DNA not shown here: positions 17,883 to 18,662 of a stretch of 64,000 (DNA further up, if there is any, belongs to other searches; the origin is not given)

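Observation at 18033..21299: ftsE-ftsX followed by a coiled-coil protein with a C39-like cysteine peptidase domain: a PcsB/EnvC analog with a different hydrolase module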

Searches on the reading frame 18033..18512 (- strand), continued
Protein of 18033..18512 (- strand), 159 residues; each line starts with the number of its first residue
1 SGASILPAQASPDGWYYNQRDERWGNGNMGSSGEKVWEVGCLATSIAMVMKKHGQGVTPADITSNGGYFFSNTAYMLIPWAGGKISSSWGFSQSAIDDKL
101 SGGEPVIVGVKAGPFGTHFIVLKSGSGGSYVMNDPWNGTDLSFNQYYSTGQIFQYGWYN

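Call 51: find_homologous_proteins(query=P0217, max_evalue=1e-10)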
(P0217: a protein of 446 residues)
Query P0217 (446 aa): 731 proteins with E <= 1e-10 among 8000 candidates; the best 120 are listed.
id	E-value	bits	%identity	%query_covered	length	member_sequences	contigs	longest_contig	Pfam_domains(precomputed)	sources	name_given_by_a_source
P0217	3.0e-285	963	100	100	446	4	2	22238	PF13529.14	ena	-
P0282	4.5e-225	765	81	100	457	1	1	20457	PF13529.14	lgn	-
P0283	2.1e-145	503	55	99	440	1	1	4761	PF13529.14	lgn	-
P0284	3.0e-142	492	55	93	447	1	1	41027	PF13529.14,PF03412.22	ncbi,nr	ncbi:MAG: C39 family peptidase [Candidatus Moranbacteria bacterium]|nr:C39 family peptidase [Candida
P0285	4.6e-142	492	54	99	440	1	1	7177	PF13529.14,PF03412.22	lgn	-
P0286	7.5e-142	491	54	99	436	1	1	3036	PF13529.14,PF14662.12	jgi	jgi:peptidoglycan hydrolase CwlO-like protein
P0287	7.6e-142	491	53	100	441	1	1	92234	PF13529.14,PF03412.22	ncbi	-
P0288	6.7e-141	488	54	99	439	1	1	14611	PF13529.14,PF03412.22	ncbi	-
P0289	4.1e-140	485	54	98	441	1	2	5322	PF13529.14,PF03412.22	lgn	-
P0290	3.3e-137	476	52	100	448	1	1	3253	PF13529.14,PF03412.22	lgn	-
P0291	2.3e-136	473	52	100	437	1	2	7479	PF13529.14,PF03412.22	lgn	-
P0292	1.1e-134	468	52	97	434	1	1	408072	PF13529.14,PF24161.2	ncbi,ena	-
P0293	2.2e-134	467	51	100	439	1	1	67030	PF13529.14,PF03412.22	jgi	jgi:peptidoglycan hydrolase CwlO-like protein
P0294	9.4e-134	464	51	99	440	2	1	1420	PF13529.14,PF03412.22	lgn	-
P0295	1.5e-133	464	55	89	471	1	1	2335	PF13529.14,PF03412.22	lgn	-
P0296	3.7e-133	462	52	88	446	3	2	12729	PF13529.14,PF03412.22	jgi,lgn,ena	-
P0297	2.9e-132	460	53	86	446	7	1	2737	PF13529.14,PF03412.22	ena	-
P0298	4.4e-132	459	48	99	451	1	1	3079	PF13529.14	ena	-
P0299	5.4e-132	459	53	87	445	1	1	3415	PF05667.17,PF13529.14,PF03412.22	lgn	-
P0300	2.1e-131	457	51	91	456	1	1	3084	PF13529.14,PF03412.22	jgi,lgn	-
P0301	6.7e-131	455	52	99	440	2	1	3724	PF13529.14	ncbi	-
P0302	7.0e-131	455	48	99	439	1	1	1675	PF08614.17,PF13529.14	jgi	jgi:peptidoglycan hydrolase CwlO-like protein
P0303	8.3e-131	455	51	96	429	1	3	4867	PF13529.14,PF24161.2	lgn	-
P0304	1.1e-130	454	49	97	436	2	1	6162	PF13529.14,PF03412.22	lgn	-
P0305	2.6e-130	453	52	87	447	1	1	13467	PF13529.14,PF03412.22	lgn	-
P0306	3.0e-130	453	49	99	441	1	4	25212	PF28256.1,PF13529.14,PF03412.22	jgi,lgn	-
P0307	9.7e-130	451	53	86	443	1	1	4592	PF13529.14,PF03412.22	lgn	-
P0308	1.1e-129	451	50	99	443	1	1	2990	PF13529.14,PF03412.22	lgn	-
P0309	1.8e-129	450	50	93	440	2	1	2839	PF13529.14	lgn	-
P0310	2.1e-129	450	50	97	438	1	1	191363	PF13529.14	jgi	jgi:peptidoglycan hydrolase CwlO-like protein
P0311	1.3e-128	448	51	99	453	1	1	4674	PF13529.14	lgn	-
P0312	1.3e-128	447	50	99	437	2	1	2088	PF13529.14,PF03412.22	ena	-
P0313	1.9e-128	447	53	86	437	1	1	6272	PF13529.14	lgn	-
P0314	4.2e-128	446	48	97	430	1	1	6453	PF13529.14,PF03412.22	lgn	-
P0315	5.8e-128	445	51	99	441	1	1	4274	PF13529.14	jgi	jgi:hypothetical protein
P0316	7.7e-128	445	51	100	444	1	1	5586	PF13529.14,PF03412.22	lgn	-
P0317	8.2e-128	445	50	87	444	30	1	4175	PF08614.17,PF13529.14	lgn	-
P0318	1.5e-127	444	50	99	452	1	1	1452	PF13529.14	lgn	-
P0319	4.1e-127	443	51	93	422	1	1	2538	PF13529.14,PF03412.22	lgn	-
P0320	1.1e-126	441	50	94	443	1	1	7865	PF13529.14,PF03412.22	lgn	-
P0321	3.7e-126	439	48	99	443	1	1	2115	PF13529.14,PF03412.22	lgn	-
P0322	4.3e-126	439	47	99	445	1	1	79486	PF13529.14,PF03412.22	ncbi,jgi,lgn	ncbi:MAG: C39 family peptidase [Parcubacteria group bacterium]|jgi:peptidoglycan hydrolase CwlO-like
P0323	1.3e-125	438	53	85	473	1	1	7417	PF13529.14,PF03412.22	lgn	-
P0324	4.8e-125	436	48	99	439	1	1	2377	PF13529.14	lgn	-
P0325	1.6e-124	434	49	99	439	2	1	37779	PF13529.14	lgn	-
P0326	1.7e-124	434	48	98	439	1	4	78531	PF13529.14,PF03412.22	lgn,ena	-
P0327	2.0e-124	434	47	100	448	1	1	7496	PF13529.14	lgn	-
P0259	2.5e-124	433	57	78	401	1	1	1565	PF13529.14,PF03412.22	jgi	-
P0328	2.6e-124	433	50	87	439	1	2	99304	PF13529.14,PF03412.22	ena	-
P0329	2.8e-124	433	50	91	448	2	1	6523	PF13529.14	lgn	-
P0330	1.4e-123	431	48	99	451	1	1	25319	PF08614.17,PF13529.14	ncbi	-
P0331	1.8e-123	431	50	82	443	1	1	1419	PF13529.14,PF03412.22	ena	-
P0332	1.9e-123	430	51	93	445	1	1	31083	PF13529.14,PF03412.22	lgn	-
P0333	3.7e-123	430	46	97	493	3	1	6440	PF13529.14,PF03412.22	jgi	-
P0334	7.5e-123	429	45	99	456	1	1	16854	PF13529.14,PF03412.22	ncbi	-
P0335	3.1e-122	426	47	98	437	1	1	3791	PF13529.14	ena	-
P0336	1.1e-121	425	47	99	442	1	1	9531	PF08614.17,PF13529.14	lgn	-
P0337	1.5e-121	424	47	98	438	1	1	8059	PF08614.17,PF13529.14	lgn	-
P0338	5.5e-121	422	46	99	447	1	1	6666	PF13529.14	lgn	-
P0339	1.1e-120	421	46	99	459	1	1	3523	PF13529.14,PF03938.20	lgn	-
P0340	7.9e-120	419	49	91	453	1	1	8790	PF13529.14,PF03412.22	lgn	-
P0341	1.0e-119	418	46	99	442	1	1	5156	PF13529.14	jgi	jgi:peptidoglycan hydrolase CwlO-like protein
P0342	1.1e-119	418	47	97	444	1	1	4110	PF08614.17,PF13529.14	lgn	-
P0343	1.8e-119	417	46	99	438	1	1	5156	PF13529.14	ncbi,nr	ncbi:MAG: C39 family peptidase [Candidatus Moranbacteria bacterium]|nr:C39 family peptidase [Candida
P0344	1.9e-119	417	47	98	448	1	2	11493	PF13529.14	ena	-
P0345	2.1e-119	417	49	91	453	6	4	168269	PF13529.14,PF24161.2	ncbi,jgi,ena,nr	ncbi:MAG: Peptidase M23 [Candidatus Moranbacteria bacterium GW2011_GWE1_35_17]|nr:MAG: Peptidase M23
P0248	7.5e-119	415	49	86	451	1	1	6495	PF14932.12,PF12385.15,PF08614.17,PF13529.14,PF03412.22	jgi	jgi:peptidoglycan hydrolase CwlO-like protein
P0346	9.7e-119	415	47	96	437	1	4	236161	PF13529.14,PF03412.22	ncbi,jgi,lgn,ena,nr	ncbi:MAG: C39 family peptidase [Candidatus Moranbacteria bacterium]|jgi:peptidoglycan hydrolase CwlO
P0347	1.6e-118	414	47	98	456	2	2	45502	PF13529.14,PF03412.22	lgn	-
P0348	1.6e-118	414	48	91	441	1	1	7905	PF13529.14,PF03412.22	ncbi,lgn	-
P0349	1.7e-118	414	57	74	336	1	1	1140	PF13529.14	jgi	jgi:hypothetical protein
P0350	3.1e-118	413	45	100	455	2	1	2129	PF13529.14,PF03412.22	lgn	-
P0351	3.6e-118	413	45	98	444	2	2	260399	PF13529.14,PF03412.22,PF24161.2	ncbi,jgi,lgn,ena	-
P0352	4.8e-118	413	49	86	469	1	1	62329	PF12385.15,PF13529.14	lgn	-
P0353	8.3e-118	412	49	86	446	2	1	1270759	PF13529.14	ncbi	ncbi:MAG: C39 family peptidase [Candidatus Moraniibacteriota bacterium]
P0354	1.9e-117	411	46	98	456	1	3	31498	PF13529.14,PF03412.22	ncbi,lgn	-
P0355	9.8e-117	408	46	97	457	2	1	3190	PF13529.14,PF03412.22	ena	-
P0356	1.3e-116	408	46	98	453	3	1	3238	PF08614.17,PF13529.14,PF03412.22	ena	-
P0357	1.6e-116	408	47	99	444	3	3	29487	PF13529.14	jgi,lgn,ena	-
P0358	3.6e-116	407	45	99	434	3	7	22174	PF13529.14,PF03412.22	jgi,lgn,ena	jgi:peptidoglycan hydrolase CwlO-like protein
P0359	8.3e-116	405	48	86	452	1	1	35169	PF13529.14,PF03412.22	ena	-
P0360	1.3e-115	405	46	98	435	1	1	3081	PF13529.14,PF03412.22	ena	-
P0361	4.6e-115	403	46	100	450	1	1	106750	PF13529.14,PF03412.22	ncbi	-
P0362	1.1e-114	402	45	99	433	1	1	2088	PF13529.14,PF03412.22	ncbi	-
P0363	1.5e-114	401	49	87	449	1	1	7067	PF13529.14,PF03412.22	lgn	-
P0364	3.5e-113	397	50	87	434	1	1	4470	PF13529.14,PF03412.22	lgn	-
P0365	3.9e-113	397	46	100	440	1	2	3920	PF13529.14,PF03412.22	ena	-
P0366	1.1e-112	395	47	88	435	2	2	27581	PF13529.14,PF03412.22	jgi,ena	-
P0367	1.6e-112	394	48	90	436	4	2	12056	PF13529.14,PF03412.22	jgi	-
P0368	2.0e-112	394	45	98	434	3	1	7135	PF13529.14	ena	-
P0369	3.1e-112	394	49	90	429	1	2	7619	PF13529.14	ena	-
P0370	2.5e-111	391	49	90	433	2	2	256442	PF13529.14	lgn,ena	-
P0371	3.0e-111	390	48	90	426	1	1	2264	PF13529.14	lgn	-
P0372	1.0e-110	389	43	99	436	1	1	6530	PF13529.14,PF03412.22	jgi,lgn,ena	-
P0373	1.1e-110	389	49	87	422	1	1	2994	PF13529.14,PF03412.22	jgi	jgi:peptidoglycan hydrolase CwlO-like protein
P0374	1.1e-110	388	45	98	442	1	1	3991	PF13529.14,PF03412.22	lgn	-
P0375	1.5e-110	388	44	97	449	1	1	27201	PF13529.14,PF03412.22,PF24161.2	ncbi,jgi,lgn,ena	-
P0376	1.7e-110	388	49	90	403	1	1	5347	PF13529.14,PF03412.22,PF24161.2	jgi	-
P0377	1.9e-110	388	49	87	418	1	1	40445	PF13529.14,PF03412.22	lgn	-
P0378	3.7e-110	387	49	90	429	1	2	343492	PF13529.14,PF03412.22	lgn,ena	-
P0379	3.9e-110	387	43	98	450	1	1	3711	PF14932.12,PF12385.15,PF13529.14,PF03412.22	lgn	-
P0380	4.5e-110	386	46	88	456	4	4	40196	PF13529.14,PF19220.7,PF03412.22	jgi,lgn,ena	jgi:peptidoglycan hydrolase CwlO-like protein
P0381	5.0e-110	386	47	91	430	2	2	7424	PF13529.14,PF03412.22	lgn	-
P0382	7.7e-110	386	45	99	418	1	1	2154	PF13529.14,PF03412.22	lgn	-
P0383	8.0e-110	386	43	96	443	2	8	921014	PF13529.14,PF03412.22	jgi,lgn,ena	jgi:peptidoglycan hydrolase CwlO-like protein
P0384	8.8e-110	385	47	90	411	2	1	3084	PF13529.14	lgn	-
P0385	1.6e-109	385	48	88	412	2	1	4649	PF13529.14,PF03412.22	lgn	-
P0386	4.9e-109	383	48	88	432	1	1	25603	PF13529.14,PF03412.22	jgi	jgi:peptidoglycan hydrolase CwlO-like protein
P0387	6.5e-109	383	46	91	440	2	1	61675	PF13529.14,PF03412.22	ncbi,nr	ncbi:MAG: hypothetical protein HGA36_03140 [Candidatus Moranbacteria bacterium]|nr:hypothetical prot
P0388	1.1e-108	382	46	90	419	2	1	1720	PF13529.14,PF03412.22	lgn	-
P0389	1.1e-108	382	48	89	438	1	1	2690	PF13529.14,PF03412.22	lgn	-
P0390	1.3e-108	382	48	89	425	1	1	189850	PF13529.14,PF03412.22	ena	-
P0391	1.5e-108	381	45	99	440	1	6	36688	PF13529.14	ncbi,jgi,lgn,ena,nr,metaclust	ncbi:MAG: Peptidase M23B [Candidatus Moranbacteria bacterium GW2011_GWE1_49_15]|nr:MAG: Peptidase M2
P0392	1.9e-108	381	45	89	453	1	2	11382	PF13529.14,PF03412.22,PF06785.17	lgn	-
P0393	2.3e-108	381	48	87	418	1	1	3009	PF13529.14,PF03412.22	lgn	-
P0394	3.7e-108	380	43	99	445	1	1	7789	PF13529.14,PF03412.22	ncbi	-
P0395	4.2e-108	380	48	90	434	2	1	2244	PF13529.14,PF03412.22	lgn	-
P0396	4.2e-108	380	46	90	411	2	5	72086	PF13529.14,PF03412.22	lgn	-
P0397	4.5e-108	380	48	89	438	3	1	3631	PF13529.14,PF03412.22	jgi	-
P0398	4.7e-108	380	47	89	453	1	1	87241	PF13529.14,PF03412.22,PF24161.2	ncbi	ncbi:MAG: C39 family peptidase [Patescibacteria group bacterium]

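Call 52: find_encoding_contigs(protein=P0353, flank=5000, max_places=2)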
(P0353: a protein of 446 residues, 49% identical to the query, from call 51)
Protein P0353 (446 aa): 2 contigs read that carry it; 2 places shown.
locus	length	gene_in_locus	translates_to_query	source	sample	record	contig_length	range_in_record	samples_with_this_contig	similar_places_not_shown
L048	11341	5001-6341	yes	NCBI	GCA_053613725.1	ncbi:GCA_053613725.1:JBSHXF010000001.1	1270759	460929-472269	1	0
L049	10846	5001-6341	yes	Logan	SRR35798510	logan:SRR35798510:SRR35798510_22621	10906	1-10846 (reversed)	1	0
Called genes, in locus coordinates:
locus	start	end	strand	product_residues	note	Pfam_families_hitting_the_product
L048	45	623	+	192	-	PF04542:Sigma70_r2, PF08281:Sigma70_r4_2, PF04545:Sigma70_r4 (weak)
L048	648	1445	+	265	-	-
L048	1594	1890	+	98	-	-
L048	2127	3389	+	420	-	-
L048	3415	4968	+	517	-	PF00749:tRNA-synt_1c, PF19269:Anticodon_2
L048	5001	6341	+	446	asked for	PF13529:Peptidase_C39_2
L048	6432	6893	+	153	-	PF00293:NUDIX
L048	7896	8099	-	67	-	-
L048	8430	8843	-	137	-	PF00583:Acetyltransf_1, PF13673:Acetyltransf_10, PF13508:Acetyltransf_7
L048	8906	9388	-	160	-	PF06695:Sm_multidrug_ex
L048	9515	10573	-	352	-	PF04055:Radical_SAM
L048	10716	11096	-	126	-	PF01592:NifU_N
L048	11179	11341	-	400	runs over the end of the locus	PF00266:Aminotran_5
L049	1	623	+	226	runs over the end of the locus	?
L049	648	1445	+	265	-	-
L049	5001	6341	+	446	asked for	PF13529:Peptidase_C39_2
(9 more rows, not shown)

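Call 53: find_encoding_contigs(protein=P0322, flank=5000, max_places=2)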
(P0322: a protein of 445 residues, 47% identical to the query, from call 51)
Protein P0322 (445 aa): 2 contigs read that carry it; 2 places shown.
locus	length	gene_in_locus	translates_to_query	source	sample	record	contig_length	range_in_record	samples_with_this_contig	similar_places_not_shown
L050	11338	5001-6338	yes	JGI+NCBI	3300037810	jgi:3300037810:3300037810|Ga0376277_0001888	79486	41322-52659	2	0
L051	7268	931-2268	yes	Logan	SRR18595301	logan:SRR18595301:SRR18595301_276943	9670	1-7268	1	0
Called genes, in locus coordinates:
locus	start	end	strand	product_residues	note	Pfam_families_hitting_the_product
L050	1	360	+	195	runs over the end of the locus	PF02545:Maf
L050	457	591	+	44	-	-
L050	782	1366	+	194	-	PF04542:Sigma70_r2, PF08281:Sigma70_r4_2, PF04545:Sigma70_r4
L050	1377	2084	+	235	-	-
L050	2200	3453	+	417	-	-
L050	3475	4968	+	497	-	PF00749:tRNA-synt_1c, PF19269:Anticodon_2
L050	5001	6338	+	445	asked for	PF13529:Peptidase_C39_2, PF03412:Peptidase_C39 (weak)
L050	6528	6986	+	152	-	PF00293:NUDIX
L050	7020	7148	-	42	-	-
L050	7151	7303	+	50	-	-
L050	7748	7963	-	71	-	-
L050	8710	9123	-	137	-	PF00583:Acetyltransf_1, PF13673:Acetyltransf_10, PF13508:Acetyltransf_7, PF08445:FR47 (faint)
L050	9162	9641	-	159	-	PF06695:Sm_multidrug_ex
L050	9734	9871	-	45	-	-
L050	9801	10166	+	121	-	-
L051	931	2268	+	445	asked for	PF13529:Peptidase_C39_2, PF03412:Peptidase_C39 (weak)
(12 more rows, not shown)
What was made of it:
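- In Parcubacteria the homolog is unlinked to ftsEX (calls 52, 53).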

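Call 57: search_dna_similar(query=window:18033-18512:-, collection=phages, mode=protein, max_evalue=0.01, max_rows=20)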
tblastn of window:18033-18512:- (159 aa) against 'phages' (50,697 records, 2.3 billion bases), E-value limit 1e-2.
Records with a match: 4; places in all: 4; records where one place covers at least 80% of the query: 1.
Best place of each record, by identity: <60% 4.
By first word of the organism name: Bacteriophage 4.
By host as written in the record: - 4.
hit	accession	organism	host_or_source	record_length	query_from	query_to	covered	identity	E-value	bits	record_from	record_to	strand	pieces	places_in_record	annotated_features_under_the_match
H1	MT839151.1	Bacteriophage sp.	human fecal samples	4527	21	155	85%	31.3%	5e-4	45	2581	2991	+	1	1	record has no annotation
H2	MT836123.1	Bacteriophage sp.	human fecal samples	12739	16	135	75%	31.6%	8e-5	47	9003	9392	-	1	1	record has no annotation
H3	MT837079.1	Bacteriophage sp.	human fecal samples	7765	16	135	75%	30.8%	8e-3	41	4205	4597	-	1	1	record has no annotation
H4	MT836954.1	Bacteriophage sp.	human fecal samples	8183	16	135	75%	30.3%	1e-4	47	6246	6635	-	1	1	record has no annotation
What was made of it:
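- Closest known: Predicted C39-like endolysin domains. Different: Phage relatives of this domain are weak, at 30-32% identity with E values of 8e-5 to 8e-3 in unannotated phage contigs (call 57).
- Tried and rejected: Only four weak matches, all in unannotated contigs (call 57).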
